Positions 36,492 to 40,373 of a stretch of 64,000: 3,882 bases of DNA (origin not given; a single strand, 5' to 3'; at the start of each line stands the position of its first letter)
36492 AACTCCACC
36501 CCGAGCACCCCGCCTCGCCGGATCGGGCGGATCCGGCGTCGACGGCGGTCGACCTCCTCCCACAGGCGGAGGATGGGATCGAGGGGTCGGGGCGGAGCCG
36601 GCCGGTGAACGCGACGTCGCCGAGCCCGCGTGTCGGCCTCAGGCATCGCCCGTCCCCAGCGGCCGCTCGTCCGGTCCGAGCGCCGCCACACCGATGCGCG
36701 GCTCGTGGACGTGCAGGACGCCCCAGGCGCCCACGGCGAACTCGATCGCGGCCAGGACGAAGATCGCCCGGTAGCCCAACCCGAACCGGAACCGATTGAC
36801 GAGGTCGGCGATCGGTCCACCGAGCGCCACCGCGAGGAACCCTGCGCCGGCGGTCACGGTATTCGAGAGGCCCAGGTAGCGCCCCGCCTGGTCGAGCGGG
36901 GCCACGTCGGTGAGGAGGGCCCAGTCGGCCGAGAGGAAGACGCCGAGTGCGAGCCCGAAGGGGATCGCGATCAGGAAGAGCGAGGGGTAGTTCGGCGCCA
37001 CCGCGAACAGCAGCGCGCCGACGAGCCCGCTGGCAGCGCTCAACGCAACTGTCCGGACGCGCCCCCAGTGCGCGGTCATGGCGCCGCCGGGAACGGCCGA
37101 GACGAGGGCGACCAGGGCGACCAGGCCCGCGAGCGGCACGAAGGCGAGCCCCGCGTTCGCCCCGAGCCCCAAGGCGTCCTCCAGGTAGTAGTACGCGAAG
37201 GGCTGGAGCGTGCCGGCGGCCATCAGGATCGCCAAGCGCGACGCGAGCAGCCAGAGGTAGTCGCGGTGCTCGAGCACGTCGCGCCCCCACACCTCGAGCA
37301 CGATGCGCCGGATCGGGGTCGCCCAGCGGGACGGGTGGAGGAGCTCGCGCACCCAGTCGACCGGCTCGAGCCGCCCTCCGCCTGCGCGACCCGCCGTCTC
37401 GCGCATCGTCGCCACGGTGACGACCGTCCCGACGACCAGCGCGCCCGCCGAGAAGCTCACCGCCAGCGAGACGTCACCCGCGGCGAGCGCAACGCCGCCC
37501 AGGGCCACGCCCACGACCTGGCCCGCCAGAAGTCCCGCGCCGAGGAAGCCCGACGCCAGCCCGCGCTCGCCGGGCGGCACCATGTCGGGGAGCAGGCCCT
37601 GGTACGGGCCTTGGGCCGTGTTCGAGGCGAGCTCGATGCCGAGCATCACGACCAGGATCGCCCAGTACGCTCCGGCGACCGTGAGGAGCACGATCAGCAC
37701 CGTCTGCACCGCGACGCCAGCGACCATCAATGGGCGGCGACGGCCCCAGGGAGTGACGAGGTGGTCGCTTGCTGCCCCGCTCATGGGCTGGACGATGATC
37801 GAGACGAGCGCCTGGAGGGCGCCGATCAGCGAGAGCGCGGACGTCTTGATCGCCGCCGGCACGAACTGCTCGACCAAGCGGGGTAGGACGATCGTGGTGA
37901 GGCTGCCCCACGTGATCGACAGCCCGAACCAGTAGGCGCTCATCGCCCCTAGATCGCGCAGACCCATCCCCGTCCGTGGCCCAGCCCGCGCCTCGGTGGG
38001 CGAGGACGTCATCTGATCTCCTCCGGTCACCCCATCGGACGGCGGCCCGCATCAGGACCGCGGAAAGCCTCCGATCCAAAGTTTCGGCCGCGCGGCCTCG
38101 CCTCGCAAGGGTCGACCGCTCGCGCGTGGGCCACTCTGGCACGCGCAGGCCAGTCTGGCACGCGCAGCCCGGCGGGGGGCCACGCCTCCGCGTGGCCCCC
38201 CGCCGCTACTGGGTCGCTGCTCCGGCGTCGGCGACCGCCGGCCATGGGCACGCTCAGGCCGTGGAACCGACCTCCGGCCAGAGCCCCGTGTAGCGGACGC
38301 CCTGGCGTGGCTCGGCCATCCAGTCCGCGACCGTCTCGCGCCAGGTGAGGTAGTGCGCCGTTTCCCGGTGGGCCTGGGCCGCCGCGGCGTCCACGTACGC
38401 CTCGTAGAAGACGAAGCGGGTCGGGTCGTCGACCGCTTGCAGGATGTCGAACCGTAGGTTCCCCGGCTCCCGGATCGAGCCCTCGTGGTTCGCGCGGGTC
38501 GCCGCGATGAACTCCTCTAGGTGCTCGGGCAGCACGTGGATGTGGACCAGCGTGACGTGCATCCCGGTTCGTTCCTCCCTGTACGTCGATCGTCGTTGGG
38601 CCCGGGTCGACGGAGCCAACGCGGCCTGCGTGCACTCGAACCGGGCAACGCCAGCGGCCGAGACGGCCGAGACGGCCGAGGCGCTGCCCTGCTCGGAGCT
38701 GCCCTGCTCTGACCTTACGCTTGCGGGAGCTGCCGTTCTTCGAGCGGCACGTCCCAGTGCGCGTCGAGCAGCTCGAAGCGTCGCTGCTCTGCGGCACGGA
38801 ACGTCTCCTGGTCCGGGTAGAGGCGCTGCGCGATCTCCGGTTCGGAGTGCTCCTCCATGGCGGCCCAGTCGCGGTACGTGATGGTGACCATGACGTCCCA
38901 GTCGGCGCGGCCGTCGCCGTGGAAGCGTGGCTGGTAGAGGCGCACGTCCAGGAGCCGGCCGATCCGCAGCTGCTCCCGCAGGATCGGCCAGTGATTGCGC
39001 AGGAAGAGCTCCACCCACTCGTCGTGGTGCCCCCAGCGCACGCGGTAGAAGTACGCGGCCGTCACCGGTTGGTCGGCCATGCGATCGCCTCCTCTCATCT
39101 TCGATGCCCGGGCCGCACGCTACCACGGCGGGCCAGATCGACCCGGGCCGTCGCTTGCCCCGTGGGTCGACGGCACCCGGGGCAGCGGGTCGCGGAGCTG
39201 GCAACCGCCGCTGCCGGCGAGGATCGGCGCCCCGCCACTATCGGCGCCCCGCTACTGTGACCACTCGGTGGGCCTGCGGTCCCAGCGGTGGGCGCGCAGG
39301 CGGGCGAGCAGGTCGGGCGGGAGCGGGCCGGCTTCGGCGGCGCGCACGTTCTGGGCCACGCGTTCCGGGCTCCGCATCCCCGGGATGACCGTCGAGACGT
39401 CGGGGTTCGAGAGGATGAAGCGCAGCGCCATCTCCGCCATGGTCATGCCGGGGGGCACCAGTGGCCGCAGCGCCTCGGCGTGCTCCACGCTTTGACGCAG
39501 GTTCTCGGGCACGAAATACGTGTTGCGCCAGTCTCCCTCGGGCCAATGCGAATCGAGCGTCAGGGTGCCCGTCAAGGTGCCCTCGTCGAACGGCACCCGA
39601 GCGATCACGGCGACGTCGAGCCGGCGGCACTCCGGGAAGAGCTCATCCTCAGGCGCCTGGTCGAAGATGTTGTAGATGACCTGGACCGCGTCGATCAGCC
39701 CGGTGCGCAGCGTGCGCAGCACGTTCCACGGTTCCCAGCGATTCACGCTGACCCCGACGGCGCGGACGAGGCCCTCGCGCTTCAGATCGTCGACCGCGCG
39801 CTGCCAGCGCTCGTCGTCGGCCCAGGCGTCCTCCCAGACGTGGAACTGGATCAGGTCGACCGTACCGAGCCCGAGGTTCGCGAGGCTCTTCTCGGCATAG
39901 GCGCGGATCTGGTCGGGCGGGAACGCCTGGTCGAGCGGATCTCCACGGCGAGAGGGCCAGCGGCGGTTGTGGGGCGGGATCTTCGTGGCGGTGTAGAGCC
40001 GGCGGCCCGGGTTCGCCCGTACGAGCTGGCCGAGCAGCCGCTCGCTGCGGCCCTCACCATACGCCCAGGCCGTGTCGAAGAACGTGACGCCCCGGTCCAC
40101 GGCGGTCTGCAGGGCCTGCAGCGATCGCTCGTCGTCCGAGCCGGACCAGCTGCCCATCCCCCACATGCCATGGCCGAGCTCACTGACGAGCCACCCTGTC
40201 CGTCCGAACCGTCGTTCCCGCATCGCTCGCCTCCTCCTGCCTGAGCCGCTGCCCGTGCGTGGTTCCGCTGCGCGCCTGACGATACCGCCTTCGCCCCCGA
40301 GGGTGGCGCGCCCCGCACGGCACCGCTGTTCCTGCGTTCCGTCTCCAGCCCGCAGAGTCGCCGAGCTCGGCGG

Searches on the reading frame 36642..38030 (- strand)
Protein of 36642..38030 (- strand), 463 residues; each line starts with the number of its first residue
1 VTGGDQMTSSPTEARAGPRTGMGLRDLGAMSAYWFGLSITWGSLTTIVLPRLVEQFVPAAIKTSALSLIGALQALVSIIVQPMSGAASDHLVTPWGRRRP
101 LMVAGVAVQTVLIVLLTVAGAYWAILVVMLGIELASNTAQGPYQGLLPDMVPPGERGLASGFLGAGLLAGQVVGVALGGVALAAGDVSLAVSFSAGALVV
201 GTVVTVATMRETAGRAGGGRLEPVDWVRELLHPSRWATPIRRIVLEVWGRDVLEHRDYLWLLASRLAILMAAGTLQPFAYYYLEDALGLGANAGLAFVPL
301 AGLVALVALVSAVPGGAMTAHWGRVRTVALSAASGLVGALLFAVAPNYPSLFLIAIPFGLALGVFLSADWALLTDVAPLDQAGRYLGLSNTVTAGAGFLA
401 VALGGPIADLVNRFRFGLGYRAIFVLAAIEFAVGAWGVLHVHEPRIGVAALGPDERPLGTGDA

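Call 58: search_protein_families(library=pfam, proteins=[window:36642-38030:-], max_evalue=0.0001)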
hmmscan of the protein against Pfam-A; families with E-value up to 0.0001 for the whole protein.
window:36642-38030:- (463 aa): 2 families
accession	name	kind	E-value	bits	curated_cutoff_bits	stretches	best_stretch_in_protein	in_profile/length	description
PF07690.21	MFS_1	-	7.6e-34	117.6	33.4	2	47-400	17-346/347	Major Facilitator Superfamily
PF13347.12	MFS_2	-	6.1e-16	58.4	27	2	61-186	30-162/427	MFS/sugar transport protein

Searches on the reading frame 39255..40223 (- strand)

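Call 58: search_protein_families(library=pfam, proteins=[window:39255-40223:-], max_evalue=0.0001)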
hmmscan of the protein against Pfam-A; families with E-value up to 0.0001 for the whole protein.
window:39255-40223:- (323 aa): 1 family
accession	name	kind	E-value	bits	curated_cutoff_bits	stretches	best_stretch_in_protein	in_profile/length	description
PF00248.27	Aldo_ket_red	-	3.1e-52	177.9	24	1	15-312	1-289/291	Aldo/keto reductase family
